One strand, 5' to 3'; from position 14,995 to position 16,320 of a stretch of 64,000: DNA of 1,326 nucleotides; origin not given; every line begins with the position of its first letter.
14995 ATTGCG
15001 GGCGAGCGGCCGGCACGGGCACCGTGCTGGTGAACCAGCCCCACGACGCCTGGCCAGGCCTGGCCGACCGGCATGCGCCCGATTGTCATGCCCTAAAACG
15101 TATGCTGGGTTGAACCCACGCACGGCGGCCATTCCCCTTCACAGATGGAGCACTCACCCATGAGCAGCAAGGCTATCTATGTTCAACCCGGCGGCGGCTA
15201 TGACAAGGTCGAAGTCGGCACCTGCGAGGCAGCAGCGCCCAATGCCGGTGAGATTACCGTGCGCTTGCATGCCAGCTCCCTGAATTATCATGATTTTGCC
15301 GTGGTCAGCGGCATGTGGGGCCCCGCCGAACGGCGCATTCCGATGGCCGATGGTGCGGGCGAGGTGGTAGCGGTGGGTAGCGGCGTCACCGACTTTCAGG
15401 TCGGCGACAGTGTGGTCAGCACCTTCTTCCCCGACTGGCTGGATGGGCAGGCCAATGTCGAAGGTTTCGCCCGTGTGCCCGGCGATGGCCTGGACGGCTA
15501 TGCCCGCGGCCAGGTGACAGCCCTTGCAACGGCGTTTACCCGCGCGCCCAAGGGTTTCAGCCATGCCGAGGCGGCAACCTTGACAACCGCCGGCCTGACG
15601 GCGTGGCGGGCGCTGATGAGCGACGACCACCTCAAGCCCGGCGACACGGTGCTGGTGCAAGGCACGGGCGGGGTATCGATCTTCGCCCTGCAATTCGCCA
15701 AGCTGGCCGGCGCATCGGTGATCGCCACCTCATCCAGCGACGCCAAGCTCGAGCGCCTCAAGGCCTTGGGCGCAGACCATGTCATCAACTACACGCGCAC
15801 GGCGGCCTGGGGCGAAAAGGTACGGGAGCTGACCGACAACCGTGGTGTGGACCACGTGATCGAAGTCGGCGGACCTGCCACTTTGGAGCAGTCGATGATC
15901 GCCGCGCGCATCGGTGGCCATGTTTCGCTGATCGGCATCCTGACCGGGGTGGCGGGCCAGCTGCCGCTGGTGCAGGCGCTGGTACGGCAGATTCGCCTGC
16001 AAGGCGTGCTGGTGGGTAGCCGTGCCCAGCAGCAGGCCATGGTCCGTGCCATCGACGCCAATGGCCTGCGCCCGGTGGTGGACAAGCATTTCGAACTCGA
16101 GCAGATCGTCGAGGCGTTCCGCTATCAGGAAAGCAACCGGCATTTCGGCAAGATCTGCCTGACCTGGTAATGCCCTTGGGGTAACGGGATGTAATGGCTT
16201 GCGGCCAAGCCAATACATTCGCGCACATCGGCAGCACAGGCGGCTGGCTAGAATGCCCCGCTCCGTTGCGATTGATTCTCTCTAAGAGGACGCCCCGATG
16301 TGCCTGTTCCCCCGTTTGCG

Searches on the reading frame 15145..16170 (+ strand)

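Call 37: search_protein_families(library=pfam, proteins=[window:15145-16170:+], max_evalue=0.001)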
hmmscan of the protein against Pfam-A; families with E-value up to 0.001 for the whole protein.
window:15145-16170:+ (341 aa): 3 families
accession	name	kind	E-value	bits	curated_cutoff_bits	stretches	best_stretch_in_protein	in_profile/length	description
PF00107.32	ADH_zinc_N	-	3.8e-30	104.9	31.8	1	176-303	1-127/129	Zinc-binding dehydrogenase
PF13602.12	ADH_zinc_N_2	-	5.4e-23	82.8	27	1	208-338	1-133/134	Zinc-binding dehydrogenase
PF08240.17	ADH_N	-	1.9e-12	47.8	23.5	1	34-113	2-84/104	Alcohol dehydrogenase GroES-like domain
